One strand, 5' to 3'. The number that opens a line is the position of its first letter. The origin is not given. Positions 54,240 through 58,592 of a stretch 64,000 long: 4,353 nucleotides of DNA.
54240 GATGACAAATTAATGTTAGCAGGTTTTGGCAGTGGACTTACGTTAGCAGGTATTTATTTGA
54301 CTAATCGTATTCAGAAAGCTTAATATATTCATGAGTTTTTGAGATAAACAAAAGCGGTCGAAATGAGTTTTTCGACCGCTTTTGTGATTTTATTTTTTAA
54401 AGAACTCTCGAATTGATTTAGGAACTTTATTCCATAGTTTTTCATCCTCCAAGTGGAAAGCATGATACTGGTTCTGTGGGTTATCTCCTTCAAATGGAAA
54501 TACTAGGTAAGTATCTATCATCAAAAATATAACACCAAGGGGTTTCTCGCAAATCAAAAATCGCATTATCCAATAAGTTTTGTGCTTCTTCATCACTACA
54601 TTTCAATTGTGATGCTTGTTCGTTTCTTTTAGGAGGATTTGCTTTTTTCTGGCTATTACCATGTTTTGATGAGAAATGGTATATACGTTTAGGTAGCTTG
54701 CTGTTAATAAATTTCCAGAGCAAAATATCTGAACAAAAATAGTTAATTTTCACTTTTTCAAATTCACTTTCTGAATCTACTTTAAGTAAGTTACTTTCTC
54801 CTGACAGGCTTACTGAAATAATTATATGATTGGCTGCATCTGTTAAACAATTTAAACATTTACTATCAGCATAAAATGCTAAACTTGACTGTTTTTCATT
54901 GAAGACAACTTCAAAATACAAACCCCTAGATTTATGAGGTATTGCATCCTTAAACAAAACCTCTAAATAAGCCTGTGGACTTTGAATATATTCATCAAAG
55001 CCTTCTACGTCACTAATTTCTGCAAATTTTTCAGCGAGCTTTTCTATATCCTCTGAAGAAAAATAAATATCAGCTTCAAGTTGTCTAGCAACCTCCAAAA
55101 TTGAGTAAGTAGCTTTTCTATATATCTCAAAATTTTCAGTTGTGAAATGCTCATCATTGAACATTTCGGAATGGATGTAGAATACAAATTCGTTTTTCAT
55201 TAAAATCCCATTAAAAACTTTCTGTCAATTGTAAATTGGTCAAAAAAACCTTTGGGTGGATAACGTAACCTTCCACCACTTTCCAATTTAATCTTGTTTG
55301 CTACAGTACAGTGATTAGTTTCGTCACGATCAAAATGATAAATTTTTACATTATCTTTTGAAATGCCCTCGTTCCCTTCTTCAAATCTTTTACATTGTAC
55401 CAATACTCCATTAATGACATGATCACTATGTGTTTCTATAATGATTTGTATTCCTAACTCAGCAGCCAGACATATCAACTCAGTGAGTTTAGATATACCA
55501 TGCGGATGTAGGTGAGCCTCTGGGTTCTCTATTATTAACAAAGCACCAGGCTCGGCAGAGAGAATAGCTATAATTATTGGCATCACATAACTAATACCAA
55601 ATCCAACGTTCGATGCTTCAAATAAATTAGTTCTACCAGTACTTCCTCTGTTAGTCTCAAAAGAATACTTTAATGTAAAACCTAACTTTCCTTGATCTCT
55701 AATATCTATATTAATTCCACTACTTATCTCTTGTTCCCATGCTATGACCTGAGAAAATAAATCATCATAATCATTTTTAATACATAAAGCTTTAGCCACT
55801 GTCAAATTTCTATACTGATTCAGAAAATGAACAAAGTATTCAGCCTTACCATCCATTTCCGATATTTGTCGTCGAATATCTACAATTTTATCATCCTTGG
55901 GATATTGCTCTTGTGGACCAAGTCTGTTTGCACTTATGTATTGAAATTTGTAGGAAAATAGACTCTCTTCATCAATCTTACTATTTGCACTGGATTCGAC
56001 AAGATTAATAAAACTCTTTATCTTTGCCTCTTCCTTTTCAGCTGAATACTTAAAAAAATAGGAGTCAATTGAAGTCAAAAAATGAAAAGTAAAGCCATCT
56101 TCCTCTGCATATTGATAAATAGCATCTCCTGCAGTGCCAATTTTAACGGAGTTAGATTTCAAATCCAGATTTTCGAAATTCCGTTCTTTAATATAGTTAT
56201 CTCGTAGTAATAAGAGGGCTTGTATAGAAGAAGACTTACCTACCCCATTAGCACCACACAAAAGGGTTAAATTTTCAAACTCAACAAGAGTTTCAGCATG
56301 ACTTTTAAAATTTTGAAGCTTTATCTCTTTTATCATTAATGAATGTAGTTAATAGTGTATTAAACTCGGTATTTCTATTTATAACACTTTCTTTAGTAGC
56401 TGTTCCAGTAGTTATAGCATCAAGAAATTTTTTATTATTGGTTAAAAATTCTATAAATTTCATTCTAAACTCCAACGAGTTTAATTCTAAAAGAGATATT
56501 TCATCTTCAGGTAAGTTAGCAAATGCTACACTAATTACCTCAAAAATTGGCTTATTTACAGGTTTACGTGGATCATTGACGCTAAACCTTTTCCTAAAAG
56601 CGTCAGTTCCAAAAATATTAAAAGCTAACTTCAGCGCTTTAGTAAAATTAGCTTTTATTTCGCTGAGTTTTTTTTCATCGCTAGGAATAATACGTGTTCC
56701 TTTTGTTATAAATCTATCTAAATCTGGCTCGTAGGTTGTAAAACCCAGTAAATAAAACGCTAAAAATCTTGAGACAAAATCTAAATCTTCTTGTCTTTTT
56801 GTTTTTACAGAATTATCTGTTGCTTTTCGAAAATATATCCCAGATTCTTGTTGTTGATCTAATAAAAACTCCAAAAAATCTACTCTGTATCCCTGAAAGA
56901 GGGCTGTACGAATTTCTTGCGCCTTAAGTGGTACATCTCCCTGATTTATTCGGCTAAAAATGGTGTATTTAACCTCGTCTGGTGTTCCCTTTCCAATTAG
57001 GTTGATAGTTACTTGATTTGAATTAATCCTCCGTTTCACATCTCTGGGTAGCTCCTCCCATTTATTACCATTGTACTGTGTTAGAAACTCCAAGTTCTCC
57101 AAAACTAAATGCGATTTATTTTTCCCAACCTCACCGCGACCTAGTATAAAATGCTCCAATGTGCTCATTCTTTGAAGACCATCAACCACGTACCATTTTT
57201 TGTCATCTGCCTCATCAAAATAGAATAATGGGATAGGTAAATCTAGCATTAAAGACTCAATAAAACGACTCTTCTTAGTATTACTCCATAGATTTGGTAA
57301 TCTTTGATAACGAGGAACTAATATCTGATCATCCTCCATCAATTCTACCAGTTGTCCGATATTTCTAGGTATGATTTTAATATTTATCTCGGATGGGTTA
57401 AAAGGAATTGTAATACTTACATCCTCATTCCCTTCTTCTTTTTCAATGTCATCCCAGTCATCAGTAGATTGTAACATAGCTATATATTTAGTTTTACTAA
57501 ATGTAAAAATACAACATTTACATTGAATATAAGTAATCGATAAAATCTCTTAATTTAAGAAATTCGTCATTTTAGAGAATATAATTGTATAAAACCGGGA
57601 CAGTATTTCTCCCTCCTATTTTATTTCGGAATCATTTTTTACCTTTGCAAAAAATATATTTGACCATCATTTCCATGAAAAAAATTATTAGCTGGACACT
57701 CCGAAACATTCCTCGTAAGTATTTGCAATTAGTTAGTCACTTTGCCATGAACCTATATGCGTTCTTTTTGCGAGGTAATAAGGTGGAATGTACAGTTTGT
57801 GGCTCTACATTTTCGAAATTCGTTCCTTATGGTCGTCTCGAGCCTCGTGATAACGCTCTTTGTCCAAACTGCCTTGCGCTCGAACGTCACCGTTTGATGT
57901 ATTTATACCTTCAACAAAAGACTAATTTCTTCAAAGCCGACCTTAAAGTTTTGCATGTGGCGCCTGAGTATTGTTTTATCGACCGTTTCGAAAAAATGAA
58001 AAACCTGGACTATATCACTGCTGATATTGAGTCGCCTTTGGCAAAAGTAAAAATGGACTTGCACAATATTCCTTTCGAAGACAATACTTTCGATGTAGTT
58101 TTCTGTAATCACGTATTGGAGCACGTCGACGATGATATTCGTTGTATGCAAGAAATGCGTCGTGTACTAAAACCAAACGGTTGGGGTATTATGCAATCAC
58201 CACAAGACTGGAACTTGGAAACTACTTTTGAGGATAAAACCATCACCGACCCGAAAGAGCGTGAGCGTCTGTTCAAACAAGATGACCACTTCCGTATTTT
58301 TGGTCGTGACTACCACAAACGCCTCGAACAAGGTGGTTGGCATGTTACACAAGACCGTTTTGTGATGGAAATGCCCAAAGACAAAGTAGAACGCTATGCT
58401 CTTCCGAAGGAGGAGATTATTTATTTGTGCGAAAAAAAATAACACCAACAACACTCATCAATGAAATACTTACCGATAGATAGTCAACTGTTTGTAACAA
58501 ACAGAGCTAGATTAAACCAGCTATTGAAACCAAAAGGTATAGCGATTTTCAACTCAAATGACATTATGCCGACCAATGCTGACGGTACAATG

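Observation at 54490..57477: Three-gene translationally coupled operon: stand-alone DUF262 (ParB/GmrS-like NTPase) + ABC/AAA_21 ATPase + domainless 236-aa protein; a candidate uncharacterised defense module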

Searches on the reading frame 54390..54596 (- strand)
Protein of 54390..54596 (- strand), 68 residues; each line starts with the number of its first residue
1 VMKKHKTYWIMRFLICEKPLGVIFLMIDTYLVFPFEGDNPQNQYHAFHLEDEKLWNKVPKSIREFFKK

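Call 3: search_protein_families(library=pfam, proteins=[window:54390-54596:-], max_evalue=0.1)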
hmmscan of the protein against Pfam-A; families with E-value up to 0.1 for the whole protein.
window:54390-54596:- (68 aa): 0 families

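Call 4: search_protein_families(library=padloc, proteins=[window:54390-54596:-], max_evalue=0.1)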
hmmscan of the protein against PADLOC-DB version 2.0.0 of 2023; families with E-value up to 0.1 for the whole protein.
window:54390-54596:- (68 aa): 1 family
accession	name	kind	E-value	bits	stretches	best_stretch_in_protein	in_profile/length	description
PDLC03909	NsnC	-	4.9e-12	44.1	1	28-68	231-270/274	-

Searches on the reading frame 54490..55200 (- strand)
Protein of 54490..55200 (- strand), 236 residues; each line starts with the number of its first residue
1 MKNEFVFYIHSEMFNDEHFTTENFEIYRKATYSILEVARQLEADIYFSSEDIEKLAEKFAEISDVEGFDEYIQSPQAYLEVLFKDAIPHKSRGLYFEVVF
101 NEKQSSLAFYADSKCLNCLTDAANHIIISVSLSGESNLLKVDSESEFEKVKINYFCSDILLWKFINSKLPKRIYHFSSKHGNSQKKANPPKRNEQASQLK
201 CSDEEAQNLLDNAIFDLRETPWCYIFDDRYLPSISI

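Call 3: search_protein_families(library=pfam, proteins=[window:54490-55200:-], max_evalue=0.1)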
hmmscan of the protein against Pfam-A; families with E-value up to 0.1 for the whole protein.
window:54490-55200:- (236 aa): 0 families

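Call 4: search_protein_families(library=padloc, proteins=[window:54490-55200:-], max_evalue=0.1)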
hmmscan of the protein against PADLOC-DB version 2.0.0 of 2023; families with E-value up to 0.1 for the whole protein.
window:54490-55200:- (236 aa): 1 family
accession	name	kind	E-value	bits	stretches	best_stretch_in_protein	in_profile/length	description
PDLC03909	NsnC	-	5.7e-39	132.4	1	1-229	1-229/274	-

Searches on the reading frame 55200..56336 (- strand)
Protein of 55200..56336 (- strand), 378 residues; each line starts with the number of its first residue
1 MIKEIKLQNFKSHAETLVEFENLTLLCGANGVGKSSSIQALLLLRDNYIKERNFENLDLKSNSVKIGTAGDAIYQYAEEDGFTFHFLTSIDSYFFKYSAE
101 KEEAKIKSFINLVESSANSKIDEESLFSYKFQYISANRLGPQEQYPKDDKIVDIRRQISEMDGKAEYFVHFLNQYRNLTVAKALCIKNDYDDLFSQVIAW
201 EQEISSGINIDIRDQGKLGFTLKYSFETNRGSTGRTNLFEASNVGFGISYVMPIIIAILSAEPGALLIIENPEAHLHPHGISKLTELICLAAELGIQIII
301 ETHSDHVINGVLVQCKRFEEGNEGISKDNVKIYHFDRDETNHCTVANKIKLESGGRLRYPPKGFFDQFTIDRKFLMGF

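Call 3: search_protein_families(library=pfam, proteins=[window:55200-56336:-], max_evalue=0.1)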
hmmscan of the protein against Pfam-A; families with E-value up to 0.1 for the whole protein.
window:55200-56336:- (378 aa): 11 families
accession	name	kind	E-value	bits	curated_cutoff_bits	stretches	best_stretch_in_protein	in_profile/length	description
PF13175.12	AAA_15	-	2e-28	100.5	32.1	2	97-308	189-374/374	AAA ATPase domain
PF13304.12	AAA_21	-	1.7e-21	78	27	1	23-309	1-304/304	AAA domain, putative AbiEii toxin, Type IV TA system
PF02463.25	SMC_N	-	4e-10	39.9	40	1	1-43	1-47/220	RecF/RecN/SMC N terminal domain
PF12476.13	DUF3696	-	3.1e-09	37.3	22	1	325-371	1-48/52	Protein of unknown function (DUF3696)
PF13476.12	AAA_23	-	2.1e-07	32.2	27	1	5-124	2-124/201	AAA domain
PF11398.14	DUF2813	-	2.1e-06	27.8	21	1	266-313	286-330/372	Protein of unknown function (DUF2813)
PF13555.12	AAA_29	-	0.0012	19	27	1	3-43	2-44/61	P-loop containing region of AAA domain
PF13514.12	AAA_27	-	0.027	14.5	22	1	2-44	3-49/206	AAA domain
PF05673.19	DUF815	-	0.046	13.3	23.8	1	22-42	54-74/249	Protein of unknown function (DUF815)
PF13401.12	AAA_22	-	0.056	14.2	27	0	22-53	6-33/130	AAA domain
PF20720.3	nSTAND3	-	0.062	13.4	27.2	0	14-119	10-104/155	Novel STAND NTPase 3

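Call 4: search_protein_families(library=padloc, proteins=[window:55200-56336:-], max_evalue=0.1)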
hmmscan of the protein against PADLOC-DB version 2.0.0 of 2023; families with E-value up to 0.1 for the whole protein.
window:55200-56336:- (378 aa): 116 families (the best 25 are shown)
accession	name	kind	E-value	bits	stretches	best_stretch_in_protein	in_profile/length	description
PDLC03878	NsnB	-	7.9e-98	326.4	1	1-376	1-343/345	-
PDLC02979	AriA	-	1.3e-29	102.2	2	105-308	171-373/373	-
PDLC04148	HEC-03B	-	8.7e-29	98.8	2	241-366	316-435/458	-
PDLC02980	AriA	-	5e-22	77.2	1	23-309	1-304/304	-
PDLC04707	PDC-M55A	-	6.4e-21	72.8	2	235-367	270-401/421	-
PDLC04176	HEC-01A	-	2.2e-18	64.8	1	2-309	3-322/371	-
PDLC04393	PDC-M07A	-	5.3e-18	63.2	2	1-78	1-80/435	-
PDLC04175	HEC-01A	-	6.4e-18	62.9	2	2-101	6-99/363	-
PDLC04391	PDC-M07A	-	1.4e-16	58.6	2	1-130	1-133/412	-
PDLC04179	HEC-01A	-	1.4e-16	58.6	2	247-311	343-408/459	-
PDLC00066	GajA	-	1.9e-16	57.8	2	2-138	3-146/567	AAA ATPase domain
PDLC04178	HEC-01A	-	4.1e-16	57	2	2-46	9-53/399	-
PDLC04392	PDC-M07A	-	5.1e-16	56.7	2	1-62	1-61/432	-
PDLC02358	Old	-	8e-16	55.9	2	2-58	4-61/578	Old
PDLC02335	AbiLi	-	1.2e-14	52.1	1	1-316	49-243/326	AbiLi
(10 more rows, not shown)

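Call 12: find_encoding_contigs(protein=window:55200-56336:-, flank=6000, max_places=8)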
Protein window:55200-56336:- (378 aa): 2 contigs read that carry it; 2 places shown.
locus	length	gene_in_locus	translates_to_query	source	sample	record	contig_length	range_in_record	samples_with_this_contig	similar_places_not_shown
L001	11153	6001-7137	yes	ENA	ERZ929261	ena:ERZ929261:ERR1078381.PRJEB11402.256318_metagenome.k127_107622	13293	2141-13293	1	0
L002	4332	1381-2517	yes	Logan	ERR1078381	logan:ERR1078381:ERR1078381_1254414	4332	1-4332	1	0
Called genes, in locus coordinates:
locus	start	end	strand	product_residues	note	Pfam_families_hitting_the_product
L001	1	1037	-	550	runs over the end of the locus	PF06418:CTP_synth_N, PF00117:GATase, PF07722:Peptidase_C26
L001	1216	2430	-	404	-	PF00534:Glycos_transf_1, PF13692:Glyco_trans_1_4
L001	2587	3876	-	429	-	PF05195:AMP_N, PF00557:Peptidase_M24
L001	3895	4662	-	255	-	PF08241:Methyltransf_11, PF08242:Methyltransf_12, PF13489:Methyltransf_23, PF13649:Methyltransf_25, PF13847:Methyltransf_31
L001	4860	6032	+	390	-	PF03235:GmrSD_N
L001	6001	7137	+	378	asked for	PF02463:SMC_N (weak), PF11398:DUF2813 (faint), PF13175:AAA_15, PF13476:AAA_23, PF13304:AAA_21, PF13175:AAA_15, PF12476:DUF3696 (weak)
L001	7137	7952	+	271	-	-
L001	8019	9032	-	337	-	PF08545:ACP_syn_III, PF08541:ACP_syn_III_C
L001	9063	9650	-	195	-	PF00440:TetR_N, PF16925:TetR_C_13, PF21993:TetR_C_13_2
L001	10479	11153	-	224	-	?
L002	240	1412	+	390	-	PF03235:GmrSD_N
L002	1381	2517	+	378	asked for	PF02463:SMC_N (weak), PF11398:DUF2813 (faint), PF13175:AAA_15, PF13476:AAA_23, PF13304:AAA_21, PF13175:AAA_15, PF12476:DUF3696 (weak)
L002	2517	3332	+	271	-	-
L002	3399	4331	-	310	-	?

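Call 33: search_protein_families(library=pfam, proteins=[L001:7137-7949:+], max_evalue=0.1)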
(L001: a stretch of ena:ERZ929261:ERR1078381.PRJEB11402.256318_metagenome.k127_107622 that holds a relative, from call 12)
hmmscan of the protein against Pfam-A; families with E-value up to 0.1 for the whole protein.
L001:7137-7949:+ (271 aa): 0 families

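Call 44: search_solved_structures(query=A2, max_evalue=10, show_alignments=2)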
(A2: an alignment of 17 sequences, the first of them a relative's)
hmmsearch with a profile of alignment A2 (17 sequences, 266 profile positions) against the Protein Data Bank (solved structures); distinct sequences matched with E-value up to 10: 2.
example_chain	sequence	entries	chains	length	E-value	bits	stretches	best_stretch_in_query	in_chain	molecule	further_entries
1fvg_A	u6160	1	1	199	0.9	12.1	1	172-229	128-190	PEPTIDE METHIONINE SULFOXIDE REDUCTASE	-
1fva_A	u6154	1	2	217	1.1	11.9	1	172-229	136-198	PEPTIDE METHIONINE SULFOXIDE REDUCTASE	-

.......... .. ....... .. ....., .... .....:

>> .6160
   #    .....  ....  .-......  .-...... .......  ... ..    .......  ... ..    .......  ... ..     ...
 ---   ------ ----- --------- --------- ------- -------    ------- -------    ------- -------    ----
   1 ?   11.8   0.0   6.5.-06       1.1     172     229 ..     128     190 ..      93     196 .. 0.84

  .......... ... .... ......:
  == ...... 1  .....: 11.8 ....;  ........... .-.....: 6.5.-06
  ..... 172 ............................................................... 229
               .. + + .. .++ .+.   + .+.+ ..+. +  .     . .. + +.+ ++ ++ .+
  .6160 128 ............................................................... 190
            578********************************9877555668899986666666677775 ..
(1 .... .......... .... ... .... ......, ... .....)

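Call 49: search_protein_families(library=padloc, proteins=[L001:7137-7949:+], max_evalue=0.01)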
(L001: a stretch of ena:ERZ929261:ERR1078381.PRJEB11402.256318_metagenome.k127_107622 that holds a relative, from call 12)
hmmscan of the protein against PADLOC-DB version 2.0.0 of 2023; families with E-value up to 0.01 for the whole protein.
L001:7137-7949:+ (271 aa): 1 family
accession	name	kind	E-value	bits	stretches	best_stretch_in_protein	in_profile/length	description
PDLC03909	NsnC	-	5.8e-55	184.8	1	1-271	1-270/274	-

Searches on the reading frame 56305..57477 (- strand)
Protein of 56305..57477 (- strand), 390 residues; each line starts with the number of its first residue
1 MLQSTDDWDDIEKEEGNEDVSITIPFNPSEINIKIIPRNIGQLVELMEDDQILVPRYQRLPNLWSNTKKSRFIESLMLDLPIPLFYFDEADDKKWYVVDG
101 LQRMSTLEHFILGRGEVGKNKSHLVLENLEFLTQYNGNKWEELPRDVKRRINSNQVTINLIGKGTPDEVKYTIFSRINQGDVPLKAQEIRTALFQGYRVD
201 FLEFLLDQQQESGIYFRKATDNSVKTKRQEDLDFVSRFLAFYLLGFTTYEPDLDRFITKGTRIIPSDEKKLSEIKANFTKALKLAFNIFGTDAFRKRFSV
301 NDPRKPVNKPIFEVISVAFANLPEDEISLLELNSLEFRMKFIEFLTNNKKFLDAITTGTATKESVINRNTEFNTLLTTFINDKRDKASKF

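Call 3: search_protein_families(library=pfam, proteins=[window:56305-57477:-], max_evalue=0.1)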
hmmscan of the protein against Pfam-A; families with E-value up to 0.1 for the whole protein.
window:56305-57477:- (390 aa): 1 family
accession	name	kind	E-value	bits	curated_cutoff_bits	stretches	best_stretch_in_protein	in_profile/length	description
PF03235.19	GmrSD_N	-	6.7e-22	79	33.2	1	45-194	6-198/199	GmrSD restriction endonuclease, N-terminal domain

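Call 4: search_protein_families(library=padloc, proteins=[window:56305-57477:-], max_evalue=0.1)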
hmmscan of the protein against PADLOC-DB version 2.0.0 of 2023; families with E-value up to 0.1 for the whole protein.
window:56305-57477:- (390 aa): 4 families
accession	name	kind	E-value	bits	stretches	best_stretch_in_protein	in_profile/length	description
PDLC03877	NsnA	-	1.6e-113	377.8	1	10-381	23-384/385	-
PDLC04027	PD-T4-2_A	-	2.7e-28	97.1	1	12-369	14-354/363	-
PDLC03418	REase_II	-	4.2e-09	34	1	50-199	31-163/372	Type II restriction enzyme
PDLC04709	PDC-M55C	-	0.034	10.8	0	89-107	85-103/554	-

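Call 57: list_cluster_members(proteins=[P0001, L001:7137-7949:+, window:56305-57474:-, window:55200-56333:-])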
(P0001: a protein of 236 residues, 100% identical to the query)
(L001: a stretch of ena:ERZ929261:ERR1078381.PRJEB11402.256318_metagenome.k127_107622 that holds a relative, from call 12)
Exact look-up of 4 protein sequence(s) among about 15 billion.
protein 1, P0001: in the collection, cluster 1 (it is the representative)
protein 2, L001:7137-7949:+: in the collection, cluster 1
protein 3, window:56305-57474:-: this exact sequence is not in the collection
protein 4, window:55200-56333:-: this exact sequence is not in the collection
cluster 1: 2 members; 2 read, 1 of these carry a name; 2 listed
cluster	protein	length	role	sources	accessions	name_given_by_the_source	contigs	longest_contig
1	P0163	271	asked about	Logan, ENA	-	-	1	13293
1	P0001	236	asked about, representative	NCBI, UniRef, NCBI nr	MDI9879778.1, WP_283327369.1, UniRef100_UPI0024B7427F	hypothetical protein [Flectobacillus longus] | hypothetical protein n=1 Tax=Flectobacillus longus TaxID=2984207 RepID=UPI0024B7427F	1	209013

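Call 68: find_related_loci(query=A4, collection=viral_contigs, flank=6000)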
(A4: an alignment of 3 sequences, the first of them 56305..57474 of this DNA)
Query A4 (389 aa) in viral_contigs; peptide patterns used: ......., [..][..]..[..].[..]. (x = any residue, [..] = any of these).
165 stretches matched a pattern, but none encodes a relative of the query by tblastn (E <= 1e-3).

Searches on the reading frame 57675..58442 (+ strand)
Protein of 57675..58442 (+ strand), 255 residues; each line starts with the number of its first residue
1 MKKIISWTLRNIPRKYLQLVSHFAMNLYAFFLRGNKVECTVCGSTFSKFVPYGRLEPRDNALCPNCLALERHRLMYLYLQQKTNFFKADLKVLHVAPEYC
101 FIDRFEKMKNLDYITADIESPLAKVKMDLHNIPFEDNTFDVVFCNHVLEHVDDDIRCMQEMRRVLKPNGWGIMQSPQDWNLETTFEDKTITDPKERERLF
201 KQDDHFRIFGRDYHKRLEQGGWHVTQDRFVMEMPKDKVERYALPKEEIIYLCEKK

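Call 33: search_protein_families(library=pfam, proteins=[window:57675-58442:+], max_evalue=0.1)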
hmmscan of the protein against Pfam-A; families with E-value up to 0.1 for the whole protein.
window:57675-58442:+ (255 aa): 12 families
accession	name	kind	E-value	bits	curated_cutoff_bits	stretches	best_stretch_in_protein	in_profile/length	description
PF08241.18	Methyltransf_11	-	1e-16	61.7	21.2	1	122-172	44-94/95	Methyltransferase domain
PF13847.12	Methyltransf_31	-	4.1e-11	43.2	27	1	128-189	62-127/145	Methyltransferase domain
PF13649.12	Methyltransf_25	-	9.5e-11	42.7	27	1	123-169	49-97/97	Methyltransferase domain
PF13489.12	Methyltransf_23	-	1.6e-10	41.4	27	1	98-225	46-162/164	Methyltransferase domain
PF08242.18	Methyltransf_12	-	4.6e-09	37.3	30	1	98-170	22-97/98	Methyltransferase domain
PF01209.24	Ubie_methyltran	-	4.2e-05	23.4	20.1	1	129-169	107-147/233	ubiE/COQ5 methyltransferase family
PF05148.21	Methyltransf_8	-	0.001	19.5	27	1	115-169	98-152/219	Hypothetical methyltransferase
PF09723.15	Zn_ribbon_8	-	0.001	19.5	34.4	1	38-68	7-34/41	Zinc ribbon domain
PF03141.22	Methyltransf_29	-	0.0035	16.4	23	1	128-178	171-222/506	Putative S-adenosyl-L-methionine-dependent methyltransferase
PF08003.17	Methyltransf_9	-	0.051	13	23.8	1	91-174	140-218/315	Protein of unknown function (DUF1698)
PF17679.6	Dip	-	0.071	13.2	27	1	98-156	200-258/273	gp37/Dip protein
PF20922.3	Anamorsin_N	-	0.087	13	27.1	0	129-176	42-90/163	Anamorsin, N-terminal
